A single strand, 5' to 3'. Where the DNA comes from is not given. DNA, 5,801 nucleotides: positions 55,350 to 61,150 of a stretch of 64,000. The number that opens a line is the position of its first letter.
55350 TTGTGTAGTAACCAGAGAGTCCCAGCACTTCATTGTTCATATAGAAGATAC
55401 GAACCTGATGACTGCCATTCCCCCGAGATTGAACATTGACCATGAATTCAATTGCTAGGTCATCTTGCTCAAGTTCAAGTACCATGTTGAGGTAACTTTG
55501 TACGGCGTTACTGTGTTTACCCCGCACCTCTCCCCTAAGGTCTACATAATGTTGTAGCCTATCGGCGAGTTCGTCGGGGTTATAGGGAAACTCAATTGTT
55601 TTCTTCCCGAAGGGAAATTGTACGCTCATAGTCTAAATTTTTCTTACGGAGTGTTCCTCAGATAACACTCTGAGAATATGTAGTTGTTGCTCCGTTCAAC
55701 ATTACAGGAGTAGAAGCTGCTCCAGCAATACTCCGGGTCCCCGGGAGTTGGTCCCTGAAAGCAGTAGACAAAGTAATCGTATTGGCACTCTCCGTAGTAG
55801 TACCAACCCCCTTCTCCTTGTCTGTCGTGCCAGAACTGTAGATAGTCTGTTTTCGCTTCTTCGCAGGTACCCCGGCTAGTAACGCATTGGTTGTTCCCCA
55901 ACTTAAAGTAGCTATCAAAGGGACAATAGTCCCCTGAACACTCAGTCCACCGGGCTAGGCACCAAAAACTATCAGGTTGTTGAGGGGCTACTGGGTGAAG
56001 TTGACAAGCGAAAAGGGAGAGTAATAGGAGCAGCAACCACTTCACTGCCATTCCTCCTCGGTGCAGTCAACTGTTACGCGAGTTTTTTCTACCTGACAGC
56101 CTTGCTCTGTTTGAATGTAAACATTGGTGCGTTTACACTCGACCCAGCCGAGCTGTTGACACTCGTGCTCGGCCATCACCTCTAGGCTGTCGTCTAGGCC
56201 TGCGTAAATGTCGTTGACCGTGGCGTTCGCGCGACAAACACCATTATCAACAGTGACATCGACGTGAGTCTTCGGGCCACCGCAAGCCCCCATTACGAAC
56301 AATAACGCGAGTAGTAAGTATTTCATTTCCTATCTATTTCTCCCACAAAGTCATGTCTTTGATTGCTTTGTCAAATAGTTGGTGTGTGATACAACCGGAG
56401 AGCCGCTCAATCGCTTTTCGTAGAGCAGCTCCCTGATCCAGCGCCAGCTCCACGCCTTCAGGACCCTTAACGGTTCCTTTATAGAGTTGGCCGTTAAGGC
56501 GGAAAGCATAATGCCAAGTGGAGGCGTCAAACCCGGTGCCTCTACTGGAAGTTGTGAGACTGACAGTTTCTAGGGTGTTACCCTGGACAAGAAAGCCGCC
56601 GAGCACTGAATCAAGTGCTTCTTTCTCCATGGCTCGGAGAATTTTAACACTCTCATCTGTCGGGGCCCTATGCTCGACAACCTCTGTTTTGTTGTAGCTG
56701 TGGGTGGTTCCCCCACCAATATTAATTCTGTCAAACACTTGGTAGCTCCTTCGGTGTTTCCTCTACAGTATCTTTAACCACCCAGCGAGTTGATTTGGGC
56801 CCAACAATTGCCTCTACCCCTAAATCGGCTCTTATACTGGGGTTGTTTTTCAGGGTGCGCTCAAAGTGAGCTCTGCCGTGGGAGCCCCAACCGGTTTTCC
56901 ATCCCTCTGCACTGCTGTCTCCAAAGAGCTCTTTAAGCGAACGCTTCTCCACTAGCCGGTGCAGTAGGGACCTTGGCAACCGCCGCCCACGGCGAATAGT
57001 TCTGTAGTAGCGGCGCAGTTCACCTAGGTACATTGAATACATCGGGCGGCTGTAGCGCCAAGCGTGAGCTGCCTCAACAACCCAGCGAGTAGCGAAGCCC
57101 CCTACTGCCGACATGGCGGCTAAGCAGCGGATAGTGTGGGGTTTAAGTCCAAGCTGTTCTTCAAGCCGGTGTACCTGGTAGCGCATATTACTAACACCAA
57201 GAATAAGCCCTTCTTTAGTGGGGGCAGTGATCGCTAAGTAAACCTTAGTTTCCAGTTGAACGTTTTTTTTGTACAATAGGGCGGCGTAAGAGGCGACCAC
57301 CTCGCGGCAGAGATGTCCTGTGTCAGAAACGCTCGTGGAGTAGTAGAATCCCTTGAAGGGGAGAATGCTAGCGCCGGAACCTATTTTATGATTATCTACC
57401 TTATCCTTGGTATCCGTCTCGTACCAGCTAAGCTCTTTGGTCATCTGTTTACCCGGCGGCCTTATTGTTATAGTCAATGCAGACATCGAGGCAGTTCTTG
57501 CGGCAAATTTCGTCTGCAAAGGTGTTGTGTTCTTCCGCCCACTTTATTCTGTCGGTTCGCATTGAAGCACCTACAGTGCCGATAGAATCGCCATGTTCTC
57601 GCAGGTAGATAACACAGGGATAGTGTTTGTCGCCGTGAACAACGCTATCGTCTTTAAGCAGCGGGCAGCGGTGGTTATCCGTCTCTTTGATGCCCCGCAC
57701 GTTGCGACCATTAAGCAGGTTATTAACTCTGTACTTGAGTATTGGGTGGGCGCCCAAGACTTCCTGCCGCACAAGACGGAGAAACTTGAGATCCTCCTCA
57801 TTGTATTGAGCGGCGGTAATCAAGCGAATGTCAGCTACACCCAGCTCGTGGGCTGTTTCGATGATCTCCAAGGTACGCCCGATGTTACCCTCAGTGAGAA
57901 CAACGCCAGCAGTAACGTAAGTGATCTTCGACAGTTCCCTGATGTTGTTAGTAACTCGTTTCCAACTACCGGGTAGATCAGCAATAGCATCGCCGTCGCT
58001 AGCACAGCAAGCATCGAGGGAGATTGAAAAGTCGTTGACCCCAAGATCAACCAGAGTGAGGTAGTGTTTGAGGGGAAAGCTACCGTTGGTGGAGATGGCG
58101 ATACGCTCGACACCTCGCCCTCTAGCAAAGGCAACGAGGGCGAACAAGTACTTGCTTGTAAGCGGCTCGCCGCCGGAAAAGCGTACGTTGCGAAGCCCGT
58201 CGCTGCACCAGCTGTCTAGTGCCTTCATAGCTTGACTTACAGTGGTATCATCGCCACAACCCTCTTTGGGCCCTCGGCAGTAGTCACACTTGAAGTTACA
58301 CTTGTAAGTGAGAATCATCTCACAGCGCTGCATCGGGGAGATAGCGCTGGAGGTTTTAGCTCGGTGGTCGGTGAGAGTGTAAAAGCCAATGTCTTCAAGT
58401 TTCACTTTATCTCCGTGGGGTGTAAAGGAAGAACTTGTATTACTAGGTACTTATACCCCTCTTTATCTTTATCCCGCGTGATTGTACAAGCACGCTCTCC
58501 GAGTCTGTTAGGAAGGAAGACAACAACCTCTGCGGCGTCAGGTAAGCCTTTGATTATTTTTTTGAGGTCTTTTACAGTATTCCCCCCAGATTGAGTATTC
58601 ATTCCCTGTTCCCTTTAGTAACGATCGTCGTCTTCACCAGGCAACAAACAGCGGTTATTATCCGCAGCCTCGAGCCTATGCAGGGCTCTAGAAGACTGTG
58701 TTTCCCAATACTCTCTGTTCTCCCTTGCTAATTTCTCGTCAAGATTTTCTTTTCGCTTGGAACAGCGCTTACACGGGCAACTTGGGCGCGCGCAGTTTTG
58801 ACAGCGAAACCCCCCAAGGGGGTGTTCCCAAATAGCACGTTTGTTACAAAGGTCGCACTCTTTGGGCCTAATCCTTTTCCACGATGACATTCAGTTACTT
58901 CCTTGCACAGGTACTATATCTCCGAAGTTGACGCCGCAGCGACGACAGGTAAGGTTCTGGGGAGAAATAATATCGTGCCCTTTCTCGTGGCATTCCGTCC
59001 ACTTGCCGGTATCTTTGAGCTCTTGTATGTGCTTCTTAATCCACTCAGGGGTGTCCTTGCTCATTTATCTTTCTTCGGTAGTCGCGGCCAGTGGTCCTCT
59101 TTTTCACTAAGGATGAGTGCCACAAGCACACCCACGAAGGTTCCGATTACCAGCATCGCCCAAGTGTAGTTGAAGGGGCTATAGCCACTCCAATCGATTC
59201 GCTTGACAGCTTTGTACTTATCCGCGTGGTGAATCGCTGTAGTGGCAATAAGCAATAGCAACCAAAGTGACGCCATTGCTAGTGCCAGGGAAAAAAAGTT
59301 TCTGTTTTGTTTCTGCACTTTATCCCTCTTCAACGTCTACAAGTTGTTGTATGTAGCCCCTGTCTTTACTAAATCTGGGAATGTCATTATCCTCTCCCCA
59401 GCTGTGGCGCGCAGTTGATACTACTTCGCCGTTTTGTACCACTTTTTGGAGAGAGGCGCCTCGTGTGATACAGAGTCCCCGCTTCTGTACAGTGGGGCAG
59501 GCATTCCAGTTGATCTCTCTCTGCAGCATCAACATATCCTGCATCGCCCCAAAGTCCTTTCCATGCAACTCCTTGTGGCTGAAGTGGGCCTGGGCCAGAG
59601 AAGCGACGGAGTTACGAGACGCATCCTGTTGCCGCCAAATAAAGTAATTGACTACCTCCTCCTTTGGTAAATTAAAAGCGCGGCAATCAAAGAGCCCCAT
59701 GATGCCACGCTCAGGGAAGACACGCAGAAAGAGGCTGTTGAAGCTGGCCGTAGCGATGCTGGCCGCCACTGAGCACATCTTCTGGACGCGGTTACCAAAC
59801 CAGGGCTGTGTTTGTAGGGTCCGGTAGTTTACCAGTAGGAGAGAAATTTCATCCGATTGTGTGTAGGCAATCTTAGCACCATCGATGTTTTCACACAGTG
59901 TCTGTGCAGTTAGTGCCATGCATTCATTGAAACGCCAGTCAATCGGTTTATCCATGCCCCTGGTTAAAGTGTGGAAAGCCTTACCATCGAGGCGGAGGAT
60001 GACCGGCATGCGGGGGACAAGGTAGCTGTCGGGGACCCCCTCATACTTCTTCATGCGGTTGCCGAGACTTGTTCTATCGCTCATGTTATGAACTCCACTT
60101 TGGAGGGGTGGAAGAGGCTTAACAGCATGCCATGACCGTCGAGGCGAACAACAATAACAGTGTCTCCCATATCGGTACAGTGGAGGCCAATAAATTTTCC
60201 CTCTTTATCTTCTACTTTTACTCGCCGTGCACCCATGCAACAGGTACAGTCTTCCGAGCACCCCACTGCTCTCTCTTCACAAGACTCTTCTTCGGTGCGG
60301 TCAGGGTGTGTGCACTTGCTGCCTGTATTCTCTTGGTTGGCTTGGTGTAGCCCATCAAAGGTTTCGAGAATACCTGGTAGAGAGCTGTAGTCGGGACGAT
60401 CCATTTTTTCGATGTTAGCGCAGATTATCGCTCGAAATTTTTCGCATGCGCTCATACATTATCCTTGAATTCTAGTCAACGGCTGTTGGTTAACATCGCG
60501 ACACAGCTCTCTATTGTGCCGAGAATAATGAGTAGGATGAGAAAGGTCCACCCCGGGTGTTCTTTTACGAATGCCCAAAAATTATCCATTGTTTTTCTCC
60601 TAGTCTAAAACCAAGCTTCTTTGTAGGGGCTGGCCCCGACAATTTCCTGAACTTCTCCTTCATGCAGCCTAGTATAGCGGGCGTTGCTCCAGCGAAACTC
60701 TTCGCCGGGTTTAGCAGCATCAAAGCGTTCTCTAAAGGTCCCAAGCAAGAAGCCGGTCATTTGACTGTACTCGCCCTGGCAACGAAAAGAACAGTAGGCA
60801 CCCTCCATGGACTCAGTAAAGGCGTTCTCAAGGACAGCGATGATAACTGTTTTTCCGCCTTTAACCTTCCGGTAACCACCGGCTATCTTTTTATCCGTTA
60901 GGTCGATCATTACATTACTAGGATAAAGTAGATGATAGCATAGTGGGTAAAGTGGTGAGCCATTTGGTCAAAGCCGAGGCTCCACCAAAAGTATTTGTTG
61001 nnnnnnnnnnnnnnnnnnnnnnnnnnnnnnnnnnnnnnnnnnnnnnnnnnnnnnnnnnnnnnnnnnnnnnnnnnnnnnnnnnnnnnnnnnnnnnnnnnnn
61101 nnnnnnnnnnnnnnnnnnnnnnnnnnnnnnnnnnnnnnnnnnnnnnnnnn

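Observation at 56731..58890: Radical SAM/SPASM-like enzyme translationally coupled to a 66-aa upstream ORF and a 262-aa downstream ORF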

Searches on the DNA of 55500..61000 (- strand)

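Call 74: search_rna_families(source=window, start=55500, end=61000, threshold=evalue, max_evalue=1)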
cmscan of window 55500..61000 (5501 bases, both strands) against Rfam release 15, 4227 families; matches with E-value up to 1: 1.
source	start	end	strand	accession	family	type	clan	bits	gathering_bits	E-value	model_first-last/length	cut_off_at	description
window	55703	55727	+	RF03054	Xanthine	Cis-reg; riboswitch;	-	22.5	36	0.14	1-56/56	no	Xanthine riboswitch aptamer (NMT1 RNA)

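Call 75: search_rna_families(source=L003, start=1400, end=3400, threshold=evalue, max_evalue=1)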
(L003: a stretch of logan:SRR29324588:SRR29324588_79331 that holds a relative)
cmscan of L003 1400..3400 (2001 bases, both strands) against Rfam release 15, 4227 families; matches with E-value up to 1: 0.
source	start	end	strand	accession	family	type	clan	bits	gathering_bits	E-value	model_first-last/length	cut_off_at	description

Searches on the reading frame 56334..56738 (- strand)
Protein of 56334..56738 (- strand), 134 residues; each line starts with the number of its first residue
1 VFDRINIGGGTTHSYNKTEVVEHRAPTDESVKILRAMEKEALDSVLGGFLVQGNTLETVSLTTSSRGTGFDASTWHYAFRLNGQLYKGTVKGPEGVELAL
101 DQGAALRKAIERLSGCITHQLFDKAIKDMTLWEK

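Call 3: search_protein_families(library=pfam, proteins=[window:56334-56738:-], max_evalue=0.1)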
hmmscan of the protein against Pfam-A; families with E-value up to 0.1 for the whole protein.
window:56334-56738:- (134 aa): 0 families

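Call 4: search_protein_families(library=ncbifam, proteins=[window:56334-56738:-], max_evalue=0.1)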
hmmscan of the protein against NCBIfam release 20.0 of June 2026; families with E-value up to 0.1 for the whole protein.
window:56334-56738:- (134 aa): 0 families

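Call 6: search_protein_families(library=phrogs, proteins=[window:56334-56738:-], max_evalue=0.01)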
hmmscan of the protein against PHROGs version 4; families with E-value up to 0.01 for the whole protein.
window:56334-56738:- (134 aa): 1 family
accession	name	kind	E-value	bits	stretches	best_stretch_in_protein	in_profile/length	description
phrog_37058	-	unknown function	1.1e-08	36.2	1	1-87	1-86/134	-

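Call 77: search_protein_families(library=padloc, proteins=[window:56334-56738:-], max_evalue=0.01)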
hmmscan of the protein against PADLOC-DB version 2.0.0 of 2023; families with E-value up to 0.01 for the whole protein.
window:56334-56738:- (134 aa): 0 families

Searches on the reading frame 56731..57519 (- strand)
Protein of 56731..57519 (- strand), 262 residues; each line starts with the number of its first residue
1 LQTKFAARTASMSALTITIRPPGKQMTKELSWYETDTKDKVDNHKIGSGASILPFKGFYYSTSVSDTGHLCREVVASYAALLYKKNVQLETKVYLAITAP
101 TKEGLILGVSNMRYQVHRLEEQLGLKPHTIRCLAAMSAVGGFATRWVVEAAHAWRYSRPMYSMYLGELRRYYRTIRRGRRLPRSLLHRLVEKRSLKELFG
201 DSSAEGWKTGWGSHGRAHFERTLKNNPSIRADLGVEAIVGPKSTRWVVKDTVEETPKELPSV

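Call 3: search_protein_families(library=pfam, proteins=[window:56731-57519:-], max_evalue=0.1)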
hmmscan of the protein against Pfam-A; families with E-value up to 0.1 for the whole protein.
window:56731-57519:- (262 aa): 0 families

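Call 4: search_protein_families(library=ncbifam, proteins=[window:56731-57519:-], max_evalue=0.1)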
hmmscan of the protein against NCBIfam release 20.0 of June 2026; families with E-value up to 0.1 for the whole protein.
window:56731-57519:- (262 aa): 0 families

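Call 6: search_protein_families(library=phrogs, proteins=[window:56731-57519:-], max_evalue=0.01)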
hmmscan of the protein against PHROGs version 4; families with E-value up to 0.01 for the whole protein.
window:56731-57519:- (262 aa): 0 families

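Call 36: find_homologous_proteins(query=window:56731-57444:-)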
Query window:56731-57444:- (237 aa): 1 proteins with E <= 0.001 among 919 candidates.
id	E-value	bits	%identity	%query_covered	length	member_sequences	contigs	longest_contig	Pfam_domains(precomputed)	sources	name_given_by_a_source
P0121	1.2e-156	537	100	100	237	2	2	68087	-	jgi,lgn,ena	-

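Call 61: search_protein_representatives(protein=window:56731-57444:-)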
Query: 237 residues. Proteins with E-value up to 0.001 (for the whole library): 11; up to 1e-10: 8; up to 1e-30: 1. The best 11 are listed.
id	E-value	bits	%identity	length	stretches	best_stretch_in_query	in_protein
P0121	3.7e-157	537.2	100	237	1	1-237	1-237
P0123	1.2e-25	106.8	33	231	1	2-224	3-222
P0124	3.9e-24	101.9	43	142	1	87-219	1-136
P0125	1.5e-17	80.3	34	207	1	4-198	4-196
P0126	1.3e-15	74.0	33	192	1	28-211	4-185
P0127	2.1e-15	73.3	32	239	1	4-208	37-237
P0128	1.3e-14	70.7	36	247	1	44-199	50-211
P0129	3.8e-14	69.2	31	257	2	117-206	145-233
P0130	2.8e-06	43.5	39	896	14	150-183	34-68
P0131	5.0e-05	39.3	28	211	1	84-210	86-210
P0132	1.1e-04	38.2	28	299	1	82-199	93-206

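Call 66: search_solved_structures(query=A2, max_evalue=1)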
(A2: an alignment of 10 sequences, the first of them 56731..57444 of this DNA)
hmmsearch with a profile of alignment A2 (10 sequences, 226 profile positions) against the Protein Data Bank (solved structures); distinct sequences matched with E-value up to 1: 0.

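Call 72: predict_structure(alignment_id=A2)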
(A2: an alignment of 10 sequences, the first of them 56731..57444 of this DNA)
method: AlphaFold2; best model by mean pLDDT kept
length: 237 residues; sequences in the alignment: 10
mean_pLDDT: 86.3   pTM: 0.86
mean pLDDT of the five models: 86.3, 84.3, 84.2, 81.9, 80.4
residues with pLDDT >= 90: 136; 70-90: 71; 50-70: 21; < 50: 9
segments of 3 or more residues with pLDDT < 50: 228-236
pLDDT, mean of each block of 10 residues (from residue 1): 94 91 64 91 89 87 88 95 97 94 95 89 93 93 96 90 90 76 67 91 89 87 70 43
secondary structure, 60 per line:
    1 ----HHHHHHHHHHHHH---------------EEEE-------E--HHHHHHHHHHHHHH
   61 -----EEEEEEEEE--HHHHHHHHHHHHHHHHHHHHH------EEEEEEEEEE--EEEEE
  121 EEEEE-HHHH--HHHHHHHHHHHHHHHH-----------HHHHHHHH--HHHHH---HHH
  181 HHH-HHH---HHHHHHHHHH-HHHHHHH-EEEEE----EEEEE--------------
elements in order: H5-17 E33-36 H47-60 E66-74 H77-97 E104-113 E116-125 H127-130 H133-148 H160-167 H170-174 H178-183 H191-200 H202-208 E210-214 E219-223

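Call 77: search_protein_families(library=padloc, proteins=[window:56731-57444:-], max_evalue=0.01)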
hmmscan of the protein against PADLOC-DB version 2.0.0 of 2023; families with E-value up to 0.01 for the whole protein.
window:56731-57444:- (237 aa): 0 families
